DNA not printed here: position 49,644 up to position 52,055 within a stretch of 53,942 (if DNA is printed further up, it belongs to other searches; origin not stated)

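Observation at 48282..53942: Candidate metal-sequestration / ferrosome-like membrane system built around a non-CPx P1B ATPase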

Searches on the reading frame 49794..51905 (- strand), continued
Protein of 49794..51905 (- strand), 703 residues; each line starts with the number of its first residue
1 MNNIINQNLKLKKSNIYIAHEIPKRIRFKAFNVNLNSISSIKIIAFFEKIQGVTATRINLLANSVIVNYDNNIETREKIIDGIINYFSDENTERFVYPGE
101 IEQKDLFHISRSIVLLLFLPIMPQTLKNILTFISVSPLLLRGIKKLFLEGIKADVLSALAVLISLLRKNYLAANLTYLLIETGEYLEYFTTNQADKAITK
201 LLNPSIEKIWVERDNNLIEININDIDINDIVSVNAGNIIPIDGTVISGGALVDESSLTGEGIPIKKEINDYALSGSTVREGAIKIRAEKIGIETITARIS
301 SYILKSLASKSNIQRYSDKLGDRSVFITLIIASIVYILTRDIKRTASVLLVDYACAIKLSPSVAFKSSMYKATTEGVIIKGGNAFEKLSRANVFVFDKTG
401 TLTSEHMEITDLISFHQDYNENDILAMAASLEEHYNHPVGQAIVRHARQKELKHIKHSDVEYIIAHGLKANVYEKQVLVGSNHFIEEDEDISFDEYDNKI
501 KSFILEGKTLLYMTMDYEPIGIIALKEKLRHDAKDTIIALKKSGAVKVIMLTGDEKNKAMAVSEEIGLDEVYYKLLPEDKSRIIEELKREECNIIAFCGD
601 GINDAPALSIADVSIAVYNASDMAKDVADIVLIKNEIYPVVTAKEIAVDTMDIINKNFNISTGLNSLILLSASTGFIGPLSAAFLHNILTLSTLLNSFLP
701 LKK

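Call 26: get_annotated_region(hit=H1, flank=8000)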
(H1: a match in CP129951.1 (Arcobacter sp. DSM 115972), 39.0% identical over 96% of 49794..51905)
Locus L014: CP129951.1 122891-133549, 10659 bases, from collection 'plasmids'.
description: Arcobacter sp. DSM 115972 plasmid p133_DSM_115972, complete sequence
organism: Arcobacter sp. DSM 115972 (NCBI taxid 3059427)
taxonomy: Bacteria; Campylobacterota; Epsilonproteobacteria; Campylobacterales; Arcobacteraceae; Arcobacter; Arcobacter sp. DSM 115972
host: -; source: animal,chicken meat; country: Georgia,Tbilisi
typing (MOB-suite, as given by PLSDB): non-mobilizable
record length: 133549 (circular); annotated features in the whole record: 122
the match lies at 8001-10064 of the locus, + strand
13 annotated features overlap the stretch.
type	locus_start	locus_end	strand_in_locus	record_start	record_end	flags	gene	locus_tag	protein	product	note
CDS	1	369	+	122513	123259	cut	-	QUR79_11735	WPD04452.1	tRNA(His) guanylyltransferase Thg1 family protein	-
CDS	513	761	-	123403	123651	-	-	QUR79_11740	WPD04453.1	hypothetical protein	-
CDS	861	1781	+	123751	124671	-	-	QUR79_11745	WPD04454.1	tyrosine-type recombinase/integrase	-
CDS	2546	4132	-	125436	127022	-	-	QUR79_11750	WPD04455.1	type II toxin-antitoxin system HipA family toxin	-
CDS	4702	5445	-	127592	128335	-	-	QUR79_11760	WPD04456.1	HNH endonuclease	-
CDS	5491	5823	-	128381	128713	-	-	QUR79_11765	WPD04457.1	DUF2325 domain-containing protein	-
CDS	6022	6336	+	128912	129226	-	-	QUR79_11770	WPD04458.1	hypothetical protein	-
CDS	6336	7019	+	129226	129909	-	-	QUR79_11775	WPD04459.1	DUF2202 domain-containing protein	-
CDS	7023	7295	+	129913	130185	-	-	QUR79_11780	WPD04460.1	hypothetical protein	-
CDS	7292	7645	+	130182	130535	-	-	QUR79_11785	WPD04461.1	hypothetical protein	-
CDS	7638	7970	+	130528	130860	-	-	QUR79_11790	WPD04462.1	YtxH domain-containing protein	-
CDS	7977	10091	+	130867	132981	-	-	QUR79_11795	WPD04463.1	heavy metal translocating P-type ATPase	-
CDS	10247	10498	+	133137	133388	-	-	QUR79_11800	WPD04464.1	hypothetical protein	-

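Call 31: search_solved_structures(query=window:49794-51905:-, max_evalue=1e-20)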
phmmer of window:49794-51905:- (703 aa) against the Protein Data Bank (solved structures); distinct sequences matched with E-value up to 1e-20: 33.
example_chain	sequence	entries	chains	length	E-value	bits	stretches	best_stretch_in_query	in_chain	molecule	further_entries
3j08_A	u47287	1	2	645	2.6e-74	254.1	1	147-682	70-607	copper-exporting P-type ATPase A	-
7r0g_A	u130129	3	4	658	2.9e-74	253.9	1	147-682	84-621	Putative copper-exporting P-type ATPase A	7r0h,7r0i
3j09_A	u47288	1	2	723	1e-73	252.1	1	146-682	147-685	copper-exporting P-type ATPase A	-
3rfu_A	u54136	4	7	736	2.3e-71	244.3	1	173-693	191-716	Copper efflux ATPase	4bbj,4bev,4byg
4umv_A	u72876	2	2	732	3e-61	210.9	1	153-684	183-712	ZINC-TRANSPORTING ATPASE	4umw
8q75_A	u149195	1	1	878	1.5e-58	202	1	346-681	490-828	Copper-transporting ATPase HMA4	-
8q73_A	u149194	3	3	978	2.2e-58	201.5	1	346-681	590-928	Copper-transporting ATPase HMA4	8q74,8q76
7qbz_A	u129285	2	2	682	9e-57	196.1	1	168-697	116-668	Cadmium translocating P-type ATPase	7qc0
7si3_A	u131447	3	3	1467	5.7e-52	180.2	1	476-667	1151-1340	P-type Cu(+) transporter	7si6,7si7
7xuk_A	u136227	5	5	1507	1.2e-45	159.4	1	476-677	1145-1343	Copper-transporting ATPase 2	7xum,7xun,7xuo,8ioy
3a1c_A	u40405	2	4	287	1.7e-43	152.2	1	371-652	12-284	Probable copper-exporting P-type ATPase A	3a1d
3sky_A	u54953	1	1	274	2.9e-43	151.5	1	383-649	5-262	Copper-exporting P-type ATPase B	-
3skx_A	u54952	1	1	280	3.1e-43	151.4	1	383-647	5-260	Copper-exporting P-type ATPase B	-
3a1e_A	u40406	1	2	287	1.9e-42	148.8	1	371-652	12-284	Probable copper-exporting P-type ATPase A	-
2b8e_A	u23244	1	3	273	2e-41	145.4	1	381-651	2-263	cation-transporting ATPase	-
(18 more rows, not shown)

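Call 32: find_related_loci(query=A1, collection=genome_contigs, flank=10000)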
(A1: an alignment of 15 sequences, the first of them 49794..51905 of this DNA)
Query A1 (703 aa) in genome_contigs; peptide patterns used: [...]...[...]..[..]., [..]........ (x = any residue, [..] = any of these).
600 stretches matched a pattern (row limit reached: there are more); 600 encode a relative of the query (tblastn E <= 1e-3); the best 80 are kept; 80 distinct loci.
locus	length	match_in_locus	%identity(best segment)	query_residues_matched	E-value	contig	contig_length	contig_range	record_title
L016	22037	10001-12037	38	14-694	2e-159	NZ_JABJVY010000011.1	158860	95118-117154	Amorphus sp. 3PC139-8 NODE_11_length_158860_cov_170.962, whole genome shotgun sequence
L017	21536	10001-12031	38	20-698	6e-157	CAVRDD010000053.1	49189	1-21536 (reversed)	MAG: uncultured beta proteobacterium isolate MFD04716.bin.2.253 genome assembly, contig: contig_95575, whole genome shot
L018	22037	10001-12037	36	5-687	8e-135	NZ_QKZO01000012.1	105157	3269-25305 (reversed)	Rhodobacter capsulatus strain DSM 1710 LY44DRAFT_scaffold00012.12, whole genome shotgun sequence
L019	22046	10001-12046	32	18-698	1e-113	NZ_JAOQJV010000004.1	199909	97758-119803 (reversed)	Dorea ammoniilytica strain Sanger_02 .13470_2_91.4, whole genome shotgun sequence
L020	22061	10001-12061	31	13-698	1e-112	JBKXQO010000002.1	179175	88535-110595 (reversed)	MAG: Blautia sp. isolate C019_26 NODE_222_length_179175_cov_15.873744, whole genome shotgun sequence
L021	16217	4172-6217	32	12-691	3e-105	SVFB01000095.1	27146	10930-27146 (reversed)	MAG: Lachnospiraceae bacterium isolate SIG321 k141_698901, whole genome shotgun sequence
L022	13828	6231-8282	31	18-703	4e-105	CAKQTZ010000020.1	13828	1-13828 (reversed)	MAG: uncultured Coprococcus sp. isolate REFINED_METABAT215_TOP10_CONTIGS_1500_ASSEMBLY_K77_MERGED__Hadza_MoBio_hadza-I-L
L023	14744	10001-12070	31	15-701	1e-104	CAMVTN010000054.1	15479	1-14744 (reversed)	MAG TPA_asm: uncultured Lachnospiraceae bacterium isolate SRR8387717_bin.27_metaWRAP_v1.3_MAG genome assembly, contig: E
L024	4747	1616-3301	32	141-703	8e-99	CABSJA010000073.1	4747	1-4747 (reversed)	MAG TPA_asm: uncultured Veillonella sp. isolate MGYG-HGUT-02642 genome assembly, contig: GUT_GENOME156655_73, whole geno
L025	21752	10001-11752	32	116-703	3e-98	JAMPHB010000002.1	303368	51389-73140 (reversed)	MAG: Blautia sp. isolate NALB_7961_28 Scaffold_#2__SCF_002__303168_bp, whole genome shotgun sequence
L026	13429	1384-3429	30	18-698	5e-98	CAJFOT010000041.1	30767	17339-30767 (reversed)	Candidatus Paralachnospira sangeri isolate Coassembly_mag_497 genome assembly, contig: MAGpy_11413_min2k_bin_497_fak87_8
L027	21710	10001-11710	32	122-692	2e-97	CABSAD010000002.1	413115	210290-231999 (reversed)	MAG TPA_asm: uncultured Collinsella sp. isolate MGYG-HGUT-02087 genome assembly, contig: GUT_GENOME127360_2, whole genom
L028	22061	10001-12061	30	18-703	9e-97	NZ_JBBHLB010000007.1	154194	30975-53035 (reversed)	Flavonifractor porci strain P01024 N24_ctg07, whole genome shotgun sequence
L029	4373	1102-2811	31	122-692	1e-96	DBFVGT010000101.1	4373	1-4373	MAG TPA_asm: Collinsella sp. isolate MAG4666 contig101, whole genome shotgun sequence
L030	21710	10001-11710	32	122-692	4e-96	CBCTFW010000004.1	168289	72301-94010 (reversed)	MAG TPA_asm: uncultured Collinsella sp. isolate SRR20550379_maxbin2_11 genome assembly, contig: ERZ24911580.37, whole ge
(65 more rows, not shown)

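Call 58: list_cluster_members(proteins=[P0111, P0004, P0005, P0003])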
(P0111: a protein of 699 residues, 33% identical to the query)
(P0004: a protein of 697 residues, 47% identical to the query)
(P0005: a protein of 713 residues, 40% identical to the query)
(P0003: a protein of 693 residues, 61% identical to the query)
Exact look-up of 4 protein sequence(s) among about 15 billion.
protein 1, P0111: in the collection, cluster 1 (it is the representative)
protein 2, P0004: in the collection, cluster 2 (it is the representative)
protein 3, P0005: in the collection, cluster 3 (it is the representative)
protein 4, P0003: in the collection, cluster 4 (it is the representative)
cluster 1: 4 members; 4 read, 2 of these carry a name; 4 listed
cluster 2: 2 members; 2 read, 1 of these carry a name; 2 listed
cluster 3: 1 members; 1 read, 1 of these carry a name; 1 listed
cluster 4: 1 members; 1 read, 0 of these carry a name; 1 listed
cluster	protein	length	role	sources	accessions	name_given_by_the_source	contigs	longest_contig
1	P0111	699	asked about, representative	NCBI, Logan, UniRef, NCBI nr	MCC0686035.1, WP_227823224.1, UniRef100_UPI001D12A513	heavy metal translocating P-type ATPase [Clostridioides sp. ZZV14-6345] | heavy metal translocating P-type ATPase n=1 Tax=Clostridioides sp. ZZV14-6345 ...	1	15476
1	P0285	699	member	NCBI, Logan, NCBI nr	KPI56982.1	cation transporter [Clostridioides difficile]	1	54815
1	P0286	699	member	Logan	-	-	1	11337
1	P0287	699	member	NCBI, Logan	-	-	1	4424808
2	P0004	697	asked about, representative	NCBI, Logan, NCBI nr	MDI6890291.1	MAG: heavy metal translocating P-type ATPase [Thermodesulfovibrionales bacterium] | heavy metal translocating P-type ATPase [Thermodesulfovibrionales bacterium]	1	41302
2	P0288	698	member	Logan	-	-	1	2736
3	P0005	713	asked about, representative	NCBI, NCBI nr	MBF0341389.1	MAG: heavy metal translocating P-type ATPase [Magnetococcales bacterium] | heavy metal translocating P-type ATPase [Magnetococcales bacterium]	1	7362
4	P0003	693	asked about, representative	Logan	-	-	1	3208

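Call 59: find_related_loci(query=window:49794-51905:-, collection=metagenome_contigs, flank=10000)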
Query window:49794-51905:- (703 aa) in metagenome_contigs; peptide patterns used: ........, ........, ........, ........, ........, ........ (x = any residue, [..] = any of these).
278 stretches matched a pattern, but none encodes a relative of the query by tblastn (E <= 1e-3).

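Call 92: predict_structure(alignment_id=A1)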
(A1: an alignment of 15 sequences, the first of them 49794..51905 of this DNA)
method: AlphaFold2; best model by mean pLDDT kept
length: 703 residues; sequences in the alignment: 15
mean_pLDDT: 81.1   pTM: 0.64
mean pLDDT of the five models: 81.1, 80.4, 77.1, 77.0, 75.6
residues with pLDDT >= 90: 143; 70-90: 445; 50-70: 92; < 50: 23
segments of 3 or more residues with pLDDT < 50: 90-103, 257-261
pLDDT, mean of each block of 10 residues (from residue 1): 54 73 82 62 79 80 81 87 74 34 67 84 87 86 81 77 83 80 74 64 67 87 87 86 91 58 76 82 90 66 63 81 81 87 81 76 84 82 89 91 85 90 93 80 89 88 75 90 84 87 89 92 90 94 92 89 91 89 89 87 77 84 72 86 93 89 87 84 82 77 48
secondary structure, 60 per line:
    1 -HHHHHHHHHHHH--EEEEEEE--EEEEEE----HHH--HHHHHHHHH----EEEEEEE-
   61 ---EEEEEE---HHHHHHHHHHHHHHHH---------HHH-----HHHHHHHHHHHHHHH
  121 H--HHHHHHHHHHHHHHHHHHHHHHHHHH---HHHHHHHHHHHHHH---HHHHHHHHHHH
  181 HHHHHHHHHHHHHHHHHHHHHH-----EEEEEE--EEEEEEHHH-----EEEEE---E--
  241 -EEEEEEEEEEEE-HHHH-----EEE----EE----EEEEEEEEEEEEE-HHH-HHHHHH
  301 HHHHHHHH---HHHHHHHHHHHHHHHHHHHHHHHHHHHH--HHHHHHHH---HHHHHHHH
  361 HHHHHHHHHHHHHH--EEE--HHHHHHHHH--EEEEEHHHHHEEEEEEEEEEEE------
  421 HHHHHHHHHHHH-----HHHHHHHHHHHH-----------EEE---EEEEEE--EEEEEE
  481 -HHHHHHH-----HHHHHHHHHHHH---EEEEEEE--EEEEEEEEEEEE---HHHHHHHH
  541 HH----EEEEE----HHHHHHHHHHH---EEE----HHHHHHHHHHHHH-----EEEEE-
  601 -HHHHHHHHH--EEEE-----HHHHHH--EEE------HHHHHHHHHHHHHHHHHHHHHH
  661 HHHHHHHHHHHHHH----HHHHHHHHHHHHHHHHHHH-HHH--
elements in order (helices of 4 or more, strands of 3 or more residues): H2-13 E16-22 E25-30 H40-48 E53-59 E64-69 H73-88 H106-121 H124-149 H153-166 H170-202 E208-213 E216-221 E230-234 E242-253 H255-258 E264-266 E277-289 H295-308 H312-339 H342-349 H353-374 E377-379 H382-390 E393-397 H398-402 E403-414 H421-432 H438-449 E461-463 E467-472 E475-480 H482-488 H494-505 E509-515 E518-529 H533-542 E547-551 H556-566 E570-572 H577-589 E595-599 H602-610 E613-616 H622-627 E630-632 H639-674 H679-697

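Call 93: find_encoding_contigs(protein=P0003, flank=5000, max_places=3)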
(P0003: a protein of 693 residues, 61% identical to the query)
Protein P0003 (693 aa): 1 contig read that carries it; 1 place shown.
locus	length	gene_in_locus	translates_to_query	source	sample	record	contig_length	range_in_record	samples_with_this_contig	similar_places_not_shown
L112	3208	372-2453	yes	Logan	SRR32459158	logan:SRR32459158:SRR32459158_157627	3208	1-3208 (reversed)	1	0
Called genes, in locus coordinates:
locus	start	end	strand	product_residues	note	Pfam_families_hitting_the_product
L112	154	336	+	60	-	-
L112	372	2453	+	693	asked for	PF00122:E1-E2_ATPase, PF00702:Hydrolase, PF08282:Hydrolase_3 (weak)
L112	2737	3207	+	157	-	?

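Call 97: find_encoding_contigs(protein=P0016, flank=5000, max_places=1)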
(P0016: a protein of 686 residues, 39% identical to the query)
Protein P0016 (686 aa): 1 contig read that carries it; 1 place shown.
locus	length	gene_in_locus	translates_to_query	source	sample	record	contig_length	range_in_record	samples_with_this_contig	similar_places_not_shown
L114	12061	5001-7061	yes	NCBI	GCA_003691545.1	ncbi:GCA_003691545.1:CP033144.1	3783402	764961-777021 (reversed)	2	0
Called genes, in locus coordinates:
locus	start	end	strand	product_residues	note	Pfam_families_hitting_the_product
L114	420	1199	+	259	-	PF04338:DUF481 (faint)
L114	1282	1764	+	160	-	PF10604:Polyketide_cyc2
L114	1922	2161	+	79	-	-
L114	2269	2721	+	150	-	-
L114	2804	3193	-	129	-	PF19991:HMA_2 (weak)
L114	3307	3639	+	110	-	PF19991:HMA_2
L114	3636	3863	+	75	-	-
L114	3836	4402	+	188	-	-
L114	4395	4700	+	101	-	PF26373:MamC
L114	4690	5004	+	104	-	-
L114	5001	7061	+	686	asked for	PF19991:HMA_2, PF00403:HMA (faint), PF00122:E1-E2_ATPase, PF00702:Hydrolase, PF08282:Hydrolase_3 (weak)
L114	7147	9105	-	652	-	PF00496:SBP_bac_5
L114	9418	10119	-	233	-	PF00215:OMPdecase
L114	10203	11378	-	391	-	PF14561:TPR_20 (faint), PF24575:TPR_Slam (faint), PF25064:ARM_TT21_5th (faint), PF12895:ANAPC3 (faint), PF00515:TPR_1 (faint), PF07719:TPR_2 (faint), PF14559:TPR_19 (weak), PF18073:Zn_ribbon_LapB, +9 more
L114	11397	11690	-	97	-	PF06305:LapA_dom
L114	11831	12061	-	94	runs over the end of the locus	PF00216:Bac_DNA_binding, PF18291:HU-HIG (weak)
